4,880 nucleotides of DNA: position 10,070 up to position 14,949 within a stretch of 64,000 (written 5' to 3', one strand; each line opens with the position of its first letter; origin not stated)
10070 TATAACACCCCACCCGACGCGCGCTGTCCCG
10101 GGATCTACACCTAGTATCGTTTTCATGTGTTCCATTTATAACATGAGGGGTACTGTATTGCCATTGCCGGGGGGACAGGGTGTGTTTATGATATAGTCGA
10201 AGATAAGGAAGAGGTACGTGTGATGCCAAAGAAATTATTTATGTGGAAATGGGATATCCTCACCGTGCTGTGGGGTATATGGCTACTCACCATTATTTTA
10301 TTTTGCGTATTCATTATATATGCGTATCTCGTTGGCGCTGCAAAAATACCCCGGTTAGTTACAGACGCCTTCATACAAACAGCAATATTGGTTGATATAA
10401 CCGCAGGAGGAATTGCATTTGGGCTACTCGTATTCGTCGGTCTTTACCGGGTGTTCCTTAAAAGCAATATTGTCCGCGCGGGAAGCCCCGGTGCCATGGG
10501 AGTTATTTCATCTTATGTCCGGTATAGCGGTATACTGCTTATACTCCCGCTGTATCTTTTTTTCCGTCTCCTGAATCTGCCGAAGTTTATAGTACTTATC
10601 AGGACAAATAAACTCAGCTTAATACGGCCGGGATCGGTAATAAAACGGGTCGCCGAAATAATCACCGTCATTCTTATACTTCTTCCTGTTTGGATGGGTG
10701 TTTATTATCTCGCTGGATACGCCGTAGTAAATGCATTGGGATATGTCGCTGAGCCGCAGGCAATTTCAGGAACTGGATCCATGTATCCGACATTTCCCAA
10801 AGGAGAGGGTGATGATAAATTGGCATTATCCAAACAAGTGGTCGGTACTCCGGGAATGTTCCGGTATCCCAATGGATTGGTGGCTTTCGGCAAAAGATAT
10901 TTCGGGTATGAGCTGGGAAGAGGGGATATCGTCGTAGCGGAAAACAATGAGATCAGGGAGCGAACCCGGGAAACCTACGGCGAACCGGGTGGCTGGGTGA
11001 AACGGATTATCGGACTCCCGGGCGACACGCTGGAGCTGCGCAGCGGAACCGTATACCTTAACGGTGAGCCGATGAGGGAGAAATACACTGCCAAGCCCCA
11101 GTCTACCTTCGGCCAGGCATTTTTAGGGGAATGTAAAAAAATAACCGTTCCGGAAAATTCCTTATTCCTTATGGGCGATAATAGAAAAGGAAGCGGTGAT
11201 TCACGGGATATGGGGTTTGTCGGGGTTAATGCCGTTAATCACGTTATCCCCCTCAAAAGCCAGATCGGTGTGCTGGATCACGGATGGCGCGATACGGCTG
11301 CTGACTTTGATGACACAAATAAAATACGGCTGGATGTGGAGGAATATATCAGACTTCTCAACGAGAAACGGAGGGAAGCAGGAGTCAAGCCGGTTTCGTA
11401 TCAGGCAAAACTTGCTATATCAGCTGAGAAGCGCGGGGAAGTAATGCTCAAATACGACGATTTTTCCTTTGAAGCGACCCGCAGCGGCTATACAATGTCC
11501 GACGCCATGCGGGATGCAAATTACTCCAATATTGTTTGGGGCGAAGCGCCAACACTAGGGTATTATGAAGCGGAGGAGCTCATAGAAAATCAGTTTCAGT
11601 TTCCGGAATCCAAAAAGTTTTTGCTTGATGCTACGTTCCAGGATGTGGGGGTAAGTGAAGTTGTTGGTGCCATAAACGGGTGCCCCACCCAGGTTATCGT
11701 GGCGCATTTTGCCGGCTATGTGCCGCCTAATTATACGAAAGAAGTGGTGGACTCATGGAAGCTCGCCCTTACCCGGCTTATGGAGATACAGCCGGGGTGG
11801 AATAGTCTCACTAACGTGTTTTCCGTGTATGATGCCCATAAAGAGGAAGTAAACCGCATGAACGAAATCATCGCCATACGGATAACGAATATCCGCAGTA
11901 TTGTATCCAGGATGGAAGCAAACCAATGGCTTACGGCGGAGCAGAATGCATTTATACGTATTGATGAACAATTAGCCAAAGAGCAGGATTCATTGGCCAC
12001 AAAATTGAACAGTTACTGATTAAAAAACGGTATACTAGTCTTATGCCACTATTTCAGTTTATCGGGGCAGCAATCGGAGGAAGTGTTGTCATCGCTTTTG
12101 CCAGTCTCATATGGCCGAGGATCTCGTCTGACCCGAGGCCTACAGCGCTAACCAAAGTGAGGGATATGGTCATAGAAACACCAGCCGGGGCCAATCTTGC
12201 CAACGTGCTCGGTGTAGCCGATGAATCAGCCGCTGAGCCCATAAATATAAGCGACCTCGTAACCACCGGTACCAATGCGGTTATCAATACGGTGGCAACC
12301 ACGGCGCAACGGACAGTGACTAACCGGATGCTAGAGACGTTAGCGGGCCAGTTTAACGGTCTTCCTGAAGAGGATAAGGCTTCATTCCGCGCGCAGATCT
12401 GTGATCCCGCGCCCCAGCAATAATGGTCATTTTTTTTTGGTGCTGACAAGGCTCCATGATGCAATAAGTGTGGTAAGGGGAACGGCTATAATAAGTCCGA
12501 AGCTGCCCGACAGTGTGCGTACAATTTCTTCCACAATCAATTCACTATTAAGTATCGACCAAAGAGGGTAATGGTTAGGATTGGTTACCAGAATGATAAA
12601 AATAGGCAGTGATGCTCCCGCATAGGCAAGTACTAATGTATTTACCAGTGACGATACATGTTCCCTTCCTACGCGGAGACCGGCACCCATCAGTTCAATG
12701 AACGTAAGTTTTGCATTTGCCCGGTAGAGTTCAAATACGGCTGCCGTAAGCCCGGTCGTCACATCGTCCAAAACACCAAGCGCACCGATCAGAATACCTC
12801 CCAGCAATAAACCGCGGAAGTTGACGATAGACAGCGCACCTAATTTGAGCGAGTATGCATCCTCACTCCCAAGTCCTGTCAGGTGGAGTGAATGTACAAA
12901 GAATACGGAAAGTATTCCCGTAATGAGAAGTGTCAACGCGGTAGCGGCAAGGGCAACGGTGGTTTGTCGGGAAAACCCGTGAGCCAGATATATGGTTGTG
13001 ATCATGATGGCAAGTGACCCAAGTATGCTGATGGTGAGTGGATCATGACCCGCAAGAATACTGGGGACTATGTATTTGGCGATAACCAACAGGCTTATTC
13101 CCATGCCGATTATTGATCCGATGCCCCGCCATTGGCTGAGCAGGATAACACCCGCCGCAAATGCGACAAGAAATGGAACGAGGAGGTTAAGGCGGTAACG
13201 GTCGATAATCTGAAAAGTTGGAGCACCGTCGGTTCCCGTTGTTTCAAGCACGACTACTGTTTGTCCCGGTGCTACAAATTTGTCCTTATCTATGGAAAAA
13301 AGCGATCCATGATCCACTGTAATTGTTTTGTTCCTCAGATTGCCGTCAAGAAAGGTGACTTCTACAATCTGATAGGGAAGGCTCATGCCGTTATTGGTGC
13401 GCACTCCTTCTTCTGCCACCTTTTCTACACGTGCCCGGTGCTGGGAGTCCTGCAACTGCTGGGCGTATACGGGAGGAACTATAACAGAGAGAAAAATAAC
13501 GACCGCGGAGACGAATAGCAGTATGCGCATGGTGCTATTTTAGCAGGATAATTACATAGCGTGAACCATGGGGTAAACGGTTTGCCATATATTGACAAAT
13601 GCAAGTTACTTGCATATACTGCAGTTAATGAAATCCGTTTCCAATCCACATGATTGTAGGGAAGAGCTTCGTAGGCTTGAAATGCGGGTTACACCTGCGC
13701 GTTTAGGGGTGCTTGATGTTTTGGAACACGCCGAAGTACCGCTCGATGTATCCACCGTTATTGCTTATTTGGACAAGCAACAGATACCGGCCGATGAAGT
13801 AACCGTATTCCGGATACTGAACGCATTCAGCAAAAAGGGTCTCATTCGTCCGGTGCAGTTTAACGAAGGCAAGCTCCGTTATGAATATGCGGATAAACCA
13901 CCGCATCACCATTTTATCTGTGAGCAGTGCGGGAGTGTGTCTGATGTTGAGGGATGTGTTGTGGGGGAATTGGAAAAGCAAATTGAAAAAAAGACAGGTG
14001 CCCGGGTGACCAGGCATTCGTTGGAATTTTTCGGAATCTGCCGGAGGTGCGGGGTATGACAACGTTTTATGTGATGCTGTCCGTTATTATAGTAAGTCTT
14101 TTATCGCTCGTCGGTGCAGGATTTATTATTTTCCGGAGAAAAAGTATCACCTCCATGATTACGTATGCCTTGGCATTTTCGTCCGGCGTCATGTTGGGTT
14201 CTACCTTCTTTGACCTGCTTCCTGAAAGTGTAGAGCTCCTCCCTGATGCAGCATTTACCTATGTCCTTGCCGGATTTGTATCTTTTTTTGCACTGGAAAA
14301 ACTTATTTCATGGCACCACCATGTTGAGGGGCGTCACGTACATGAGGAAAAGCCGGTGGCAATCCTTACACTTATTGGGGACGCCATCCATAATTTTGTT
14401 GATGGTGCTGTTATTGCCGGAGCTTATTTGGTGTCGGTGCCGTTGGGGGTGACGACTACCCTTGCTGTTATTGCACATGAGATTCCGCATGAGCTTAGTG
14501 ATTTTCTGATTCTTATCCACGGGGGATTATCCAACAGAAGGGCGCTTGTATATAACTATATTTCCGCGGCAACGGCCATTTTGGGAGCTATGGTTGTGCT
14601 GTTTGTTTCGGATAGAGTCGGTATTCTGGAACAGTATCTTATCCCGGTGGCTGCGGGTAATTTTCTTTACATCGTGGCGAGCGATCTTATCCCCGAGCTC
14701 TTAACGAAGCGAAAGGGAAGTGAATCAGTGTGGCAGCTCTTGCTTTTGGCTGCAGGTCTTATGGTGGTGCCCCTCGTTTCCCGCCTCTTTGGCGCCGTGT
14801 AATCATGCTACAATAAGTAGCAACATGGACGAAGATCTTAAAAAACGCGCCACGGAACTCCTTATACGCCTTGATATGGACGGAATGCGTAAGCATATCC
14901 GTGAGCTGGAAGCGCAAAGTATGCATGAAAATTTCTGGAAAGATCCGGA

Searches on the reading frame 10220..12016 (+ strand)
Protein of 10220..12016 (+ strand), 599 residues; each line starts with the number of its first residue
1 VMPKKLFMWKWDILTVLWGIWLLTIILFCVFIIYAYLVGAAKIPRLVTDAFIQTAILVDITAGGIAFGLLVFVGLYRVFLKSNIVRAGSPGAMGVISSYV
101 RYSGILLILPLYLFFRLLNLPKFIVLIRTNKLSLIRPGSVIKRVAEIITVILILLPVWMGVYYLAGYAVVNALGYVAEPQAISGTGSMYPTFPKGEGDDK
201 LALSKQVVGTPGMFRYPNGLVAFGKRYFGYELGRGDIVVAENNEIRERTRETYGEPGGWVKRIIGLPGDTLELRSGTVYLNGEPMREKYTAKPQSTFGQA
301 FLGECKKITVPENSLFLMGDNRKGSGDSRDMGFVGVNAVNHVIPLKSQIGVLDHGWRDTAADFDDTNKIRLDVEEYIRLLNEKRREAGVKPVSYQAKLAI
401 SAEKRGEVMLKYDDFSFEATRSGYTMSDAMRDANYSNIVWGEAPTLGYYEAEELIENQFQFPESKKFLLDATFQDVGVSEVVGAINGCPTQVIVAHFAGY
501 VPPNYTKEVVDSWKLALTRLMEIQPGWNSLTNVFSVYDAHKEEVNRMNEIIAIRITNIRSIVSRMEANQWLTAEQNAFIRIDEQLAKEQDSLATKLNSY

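Call 49: search_protein_families(library=pfam, proteins=[window:10220-12016:+], max_evalue=0.001)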
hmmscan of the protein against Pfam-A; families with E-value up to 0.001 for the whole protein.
window:10220-12016:+ (599 aa): 1 family
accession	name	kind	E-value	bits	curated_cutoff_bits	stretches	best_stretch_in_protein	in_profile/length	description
PF10502.14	Peptidase_S26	-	6.6e-26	91.7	22.9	1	159-338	5-158/168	Signal peptidase, peptidase S26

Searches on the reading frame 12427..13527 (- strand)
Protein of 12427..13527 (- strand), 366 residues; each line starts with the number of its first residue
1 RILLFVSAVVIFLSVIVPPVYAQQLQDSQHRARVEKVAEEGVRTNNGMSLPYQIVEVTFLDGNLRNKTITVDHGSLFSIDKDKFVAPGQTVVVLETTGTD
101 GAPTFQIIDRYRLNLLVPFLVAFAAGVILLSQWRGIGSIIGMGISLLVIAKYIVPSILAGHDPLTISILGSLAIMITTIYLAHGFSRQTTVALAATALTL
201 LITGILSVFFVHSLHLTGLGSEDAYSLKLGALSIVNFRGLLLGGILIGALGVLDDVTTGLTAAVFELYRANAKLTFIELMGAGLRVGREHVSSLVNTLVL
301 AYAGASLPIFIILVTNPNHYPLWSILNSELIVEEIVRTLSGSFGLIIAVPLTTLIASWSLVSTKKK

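Call 49: search_protein_families(library=pfam, proteins=[window:12427-13527:-], max_evalue=0.001)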
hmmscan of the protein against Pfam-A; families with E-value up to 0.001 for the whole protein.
window:12427-13527:- (366 aa): 1 family
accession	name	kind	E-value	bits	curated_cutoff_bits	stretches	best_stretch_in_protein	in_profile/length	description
PF07907.16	YibE_F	-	1.5e-67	228.1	27.2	1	119-358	4-241/241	YibE/F-like protein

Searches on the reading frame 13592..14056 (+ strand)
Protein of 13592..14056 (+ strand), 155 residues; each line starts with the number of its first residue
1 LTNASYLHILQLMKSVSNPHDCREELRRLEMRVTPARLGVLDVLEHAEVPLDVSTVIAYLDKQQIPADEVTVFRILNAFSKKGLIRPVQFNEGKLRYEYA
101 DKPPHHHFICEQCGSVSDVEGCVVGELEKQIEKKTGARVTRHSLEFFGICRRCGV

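Call 49: search_protein_families(library=pfam, proteins=[window:13592-14056:+], max_evalue=0.001)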
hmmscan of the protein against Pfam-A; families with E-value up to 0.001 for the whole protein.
window:13592-14056:+ (155 aa): 1 family
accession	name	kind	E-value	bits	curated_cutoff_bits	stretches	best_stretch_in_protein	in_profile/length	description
PF01475.25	FUR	-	3.2e-23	82.6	23.1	1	30-146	3-120/121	Ferric uptake regulator family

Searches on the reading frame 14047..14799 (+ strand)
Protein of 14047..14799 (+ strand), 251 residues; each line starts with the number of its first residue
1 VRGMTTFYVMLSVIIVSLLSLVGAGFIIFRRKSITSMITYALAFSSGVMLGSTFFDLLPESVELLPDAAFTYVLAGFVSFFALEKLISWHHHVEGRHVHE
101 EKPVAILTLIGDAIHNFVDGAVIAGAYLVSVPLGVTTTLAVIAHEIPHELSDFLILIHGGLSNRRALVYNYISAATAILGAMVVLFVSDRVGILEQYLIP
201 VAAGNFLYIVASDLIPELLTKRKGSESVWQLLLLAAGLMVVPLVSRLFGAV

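Call 49: search_protein_families(library=pfam, proteins=[window:14047-14799:+], max_evalue=0.001)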
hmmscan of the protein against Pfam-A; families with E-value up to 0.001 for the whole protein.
window:14047-14799:+ (251 aa): 1 family
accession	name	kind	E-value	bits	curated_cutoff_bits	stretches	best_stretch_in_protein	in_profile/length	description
PF02535.28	Zip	-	1.1e-37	130.5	35.1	2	92-241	165-319/323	ZIP Zinc transporter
